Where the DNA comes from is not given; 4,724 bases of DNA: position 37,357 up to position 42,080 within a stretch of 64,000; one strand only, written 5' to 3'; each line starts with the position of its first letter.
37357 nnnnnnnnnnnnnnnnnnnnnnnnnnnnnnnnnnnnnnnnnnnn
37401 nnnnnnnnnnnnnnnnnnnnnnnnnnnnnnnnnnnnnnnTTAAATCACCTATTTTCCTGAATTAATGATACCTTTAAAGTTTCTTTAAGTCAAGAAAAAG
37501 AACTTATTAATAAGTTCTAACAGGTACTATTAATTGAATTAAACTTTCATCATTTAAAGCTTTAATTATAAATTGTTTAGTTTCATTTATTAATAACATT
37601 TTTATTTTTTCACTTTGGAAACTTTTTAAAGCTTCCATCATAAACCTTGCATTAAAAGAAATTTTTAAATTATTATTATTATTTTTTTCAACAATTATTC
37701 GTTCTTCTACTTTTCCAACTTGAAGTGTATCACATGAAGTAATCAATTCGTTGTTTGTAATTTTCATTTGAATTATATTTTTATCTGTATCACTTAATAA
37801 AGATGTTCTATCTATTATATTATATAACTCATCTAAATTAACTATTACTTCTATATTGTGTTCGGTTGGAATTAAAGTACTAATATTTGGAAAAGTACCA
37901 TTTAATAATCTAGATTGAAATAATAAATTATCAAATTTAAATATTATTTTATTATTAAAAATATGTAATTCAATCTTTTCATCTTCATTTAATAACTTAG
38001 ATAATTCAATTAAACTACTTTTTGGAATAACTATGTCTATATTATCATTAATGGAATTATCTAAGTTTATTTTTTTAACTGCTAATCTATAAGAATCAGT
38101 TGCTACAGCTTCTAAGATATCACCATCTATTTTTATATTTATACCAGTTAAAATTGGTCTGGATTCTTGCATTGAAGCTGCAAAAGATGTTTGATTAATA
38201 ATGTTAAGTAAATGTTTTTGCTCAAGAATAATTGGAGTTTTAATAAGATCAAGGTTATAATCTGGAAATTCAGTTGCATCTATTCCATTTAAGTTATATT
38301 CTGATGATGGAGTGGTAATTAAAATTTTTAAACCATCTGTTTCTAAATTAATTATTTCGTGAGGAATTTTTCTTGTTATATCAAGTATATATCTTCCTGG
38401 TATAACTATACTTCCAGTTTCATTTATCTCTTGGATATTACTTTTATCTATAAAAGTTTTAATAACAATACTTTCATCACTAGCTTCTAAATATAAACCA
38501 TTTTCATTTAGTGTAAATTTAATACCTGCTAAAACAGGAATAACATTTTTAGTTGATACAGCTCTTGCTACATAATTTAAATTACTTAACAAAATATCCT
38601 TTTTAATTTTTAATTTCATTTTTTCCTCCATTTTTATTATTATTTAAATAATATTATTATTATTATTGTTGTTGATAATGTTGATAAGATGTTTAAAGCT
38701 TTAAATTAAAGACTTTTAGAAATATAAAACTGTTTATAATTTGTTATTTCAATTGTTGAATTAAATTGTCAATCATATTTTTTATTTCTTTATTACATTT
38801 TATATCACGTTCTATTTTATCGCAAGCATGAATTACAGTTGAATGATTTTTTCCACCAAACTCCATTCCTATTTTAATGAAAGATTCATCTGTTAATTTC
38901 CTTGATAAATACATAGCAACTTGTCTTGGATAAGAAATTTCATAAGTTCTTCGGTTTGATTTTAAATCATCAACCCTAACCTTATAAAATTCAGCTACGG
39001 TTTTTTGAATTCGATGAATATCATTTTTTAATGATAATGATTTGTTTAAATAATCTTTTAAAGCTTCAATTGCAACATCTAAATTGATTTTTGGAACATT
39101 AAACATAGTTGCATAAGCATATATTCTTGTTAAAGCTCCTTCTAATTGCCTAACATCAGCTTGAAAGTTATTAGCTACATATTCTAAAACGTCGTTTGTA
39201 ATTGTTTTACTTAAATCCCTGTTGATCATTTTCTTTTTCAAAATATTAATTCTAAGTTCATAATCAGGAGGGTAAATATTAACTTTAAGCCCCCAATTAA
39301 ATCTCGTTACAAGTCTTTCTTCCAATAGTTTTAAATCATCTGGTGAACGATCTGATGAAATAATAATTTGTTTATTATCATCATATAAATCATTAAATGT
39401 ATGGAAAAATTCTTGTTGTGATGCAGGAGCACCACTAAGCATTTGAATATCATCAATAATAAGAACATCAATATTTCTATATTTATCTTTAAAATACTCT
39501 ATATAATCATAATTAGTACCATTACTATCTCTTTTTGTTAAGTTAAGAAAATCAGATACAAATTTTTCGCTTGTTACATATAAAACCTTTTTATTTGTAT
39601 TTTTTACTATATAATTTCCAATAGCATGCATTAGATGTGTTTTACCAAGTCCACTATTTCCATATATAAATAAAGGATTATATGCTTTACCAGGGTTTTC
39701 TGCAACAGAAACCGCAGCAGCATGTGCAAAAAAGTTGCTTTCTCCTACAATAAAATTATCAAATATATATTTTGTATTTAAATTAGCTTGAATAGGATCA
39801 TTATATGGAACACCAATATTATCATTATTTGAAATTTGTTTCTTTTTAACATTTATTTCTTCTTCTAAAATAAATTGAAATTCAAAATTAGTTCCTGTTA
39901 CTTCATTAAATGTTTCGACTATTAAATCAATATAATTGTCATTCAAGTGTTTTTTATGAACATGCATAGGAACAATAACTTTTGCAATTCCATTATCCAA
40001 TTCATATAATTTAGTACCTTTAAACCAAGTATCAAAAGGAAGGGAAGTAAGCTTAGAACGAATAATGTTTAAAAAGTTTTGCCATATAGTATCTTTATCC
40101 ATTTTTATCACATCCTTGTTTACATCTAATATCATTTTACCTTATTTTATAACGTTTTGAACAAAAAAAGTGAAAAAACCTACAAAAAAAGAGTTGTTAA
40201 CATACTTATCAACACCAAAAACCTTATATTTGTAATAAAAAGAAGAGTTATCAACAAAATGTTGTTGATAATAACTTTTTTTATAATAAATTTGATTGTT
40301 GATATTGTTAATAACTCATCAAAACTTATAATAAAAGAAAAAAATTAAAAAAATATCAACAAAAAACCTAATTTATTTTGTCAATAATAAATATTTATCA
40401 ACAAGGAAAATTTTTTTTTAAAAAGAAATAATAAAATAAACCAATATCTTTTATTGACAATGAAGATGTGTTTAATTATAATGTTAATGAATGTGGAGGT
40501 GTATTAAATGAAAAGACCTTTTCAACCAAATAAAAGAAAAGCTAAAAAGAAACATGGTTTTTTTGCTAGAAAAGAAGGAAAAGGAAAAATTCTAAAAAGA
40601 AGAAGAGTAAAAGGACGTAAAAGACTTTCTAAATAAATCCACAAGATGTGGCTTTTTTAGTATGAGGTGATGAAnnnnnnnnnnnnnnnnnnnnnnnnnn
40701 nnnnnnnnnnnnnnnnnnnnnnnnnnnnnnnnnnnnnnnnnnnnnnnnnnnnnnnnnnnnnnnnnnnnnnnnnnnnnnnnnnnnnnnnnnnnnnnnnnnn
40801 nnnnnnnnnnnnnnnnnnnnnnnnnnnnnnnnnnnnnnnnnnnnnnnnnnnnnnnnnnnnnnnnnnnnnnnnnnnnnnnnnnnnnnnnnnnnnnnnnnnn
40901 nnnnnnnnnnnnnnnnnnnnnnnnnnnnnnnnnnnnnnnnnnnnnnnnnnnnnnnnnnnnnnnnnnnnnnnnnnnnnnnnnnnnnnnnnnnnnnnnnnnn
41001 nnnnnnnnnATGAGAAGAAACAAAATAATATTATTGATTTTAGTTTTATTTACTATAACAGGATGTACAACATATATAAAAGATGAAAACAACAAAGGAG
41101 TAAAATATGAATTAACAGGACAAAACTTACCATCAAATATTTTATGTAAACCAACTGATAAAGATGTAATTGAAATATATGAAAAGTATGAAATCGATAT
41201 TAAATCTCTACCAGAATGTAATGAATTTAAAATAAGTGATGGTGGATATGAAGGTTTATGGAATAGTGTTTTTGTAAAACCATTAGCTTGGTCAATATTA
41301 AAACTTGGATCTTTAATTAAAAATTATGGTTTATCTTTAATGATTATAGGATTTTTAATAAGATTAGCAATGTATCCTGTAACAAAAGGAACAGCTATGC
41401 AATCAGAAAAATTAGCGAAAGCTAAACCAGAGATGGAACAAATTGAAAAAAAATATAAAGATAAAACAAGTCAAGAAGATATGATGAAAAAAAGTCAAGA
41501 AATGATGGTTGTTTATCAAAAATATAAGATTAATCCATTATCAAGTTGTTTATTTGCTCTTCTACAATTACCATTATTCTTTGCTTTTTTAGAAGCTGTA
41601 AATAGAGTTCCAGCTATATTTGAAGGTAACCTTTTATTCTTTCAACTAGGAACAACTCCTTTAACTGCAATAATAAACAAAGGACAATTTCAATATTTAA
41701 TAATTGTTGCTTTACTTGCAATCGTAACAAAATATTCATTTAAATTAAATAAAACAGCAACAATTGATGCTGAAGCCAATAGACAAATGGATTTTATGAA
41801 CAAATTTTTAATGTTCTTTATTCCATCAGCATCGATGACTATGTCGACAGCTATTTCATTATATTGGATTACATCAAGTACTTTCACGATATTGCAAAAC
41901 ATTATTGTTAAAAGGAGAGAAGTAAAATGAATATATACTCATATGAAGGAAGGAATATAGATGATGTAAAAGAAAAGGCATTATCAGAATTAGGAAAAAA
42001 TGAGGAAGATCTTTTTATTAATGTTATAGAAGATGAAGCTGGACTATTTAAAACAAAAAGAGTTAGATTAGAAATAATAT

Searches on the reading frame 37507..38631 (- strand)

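Call 50: search_protein_families(library=pfam, proteins=[window:37507-38631:-], max_evalue=0.001)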
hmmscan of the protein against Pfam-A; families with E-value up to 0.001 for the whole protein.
window:37507-38631:- (374 aa): 3 families
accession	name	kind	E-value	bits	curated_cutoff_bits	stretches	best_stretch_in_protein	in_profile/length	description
PF02767.21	DNA_pol3_beta_2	-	3.6e-38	130.9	27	1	136-249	2-116/116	DNA polymerase III beta subunit, central domain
PF00712.24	DNA_pol3_beta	-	5.8e-37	126.9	24.4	2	5-125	1-119/120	DNA polymerase III beta subunit, N-terminal domain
PF02768.20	DNA_pol3_beta_3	-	5.3e-25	88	27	1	252-372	2-121/121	DNA polymerase III beta subunit, C-terminal domain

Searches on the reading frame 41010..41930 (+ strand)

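Call 50: search_protein_families(library=pfam, proteins=[window:41010-41930:+], max_evalue=0.001)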
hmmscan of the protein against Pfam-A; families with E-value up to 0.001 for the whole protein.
window:41010-41930:+ (306 aa): 1 family
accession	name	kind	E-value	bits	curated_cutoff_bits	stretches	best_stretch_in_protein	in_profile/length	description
PF02096.25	60KD_IMP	-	4.6e-32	111.7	35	1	106-302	1-163/163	60Kd inner membrane protein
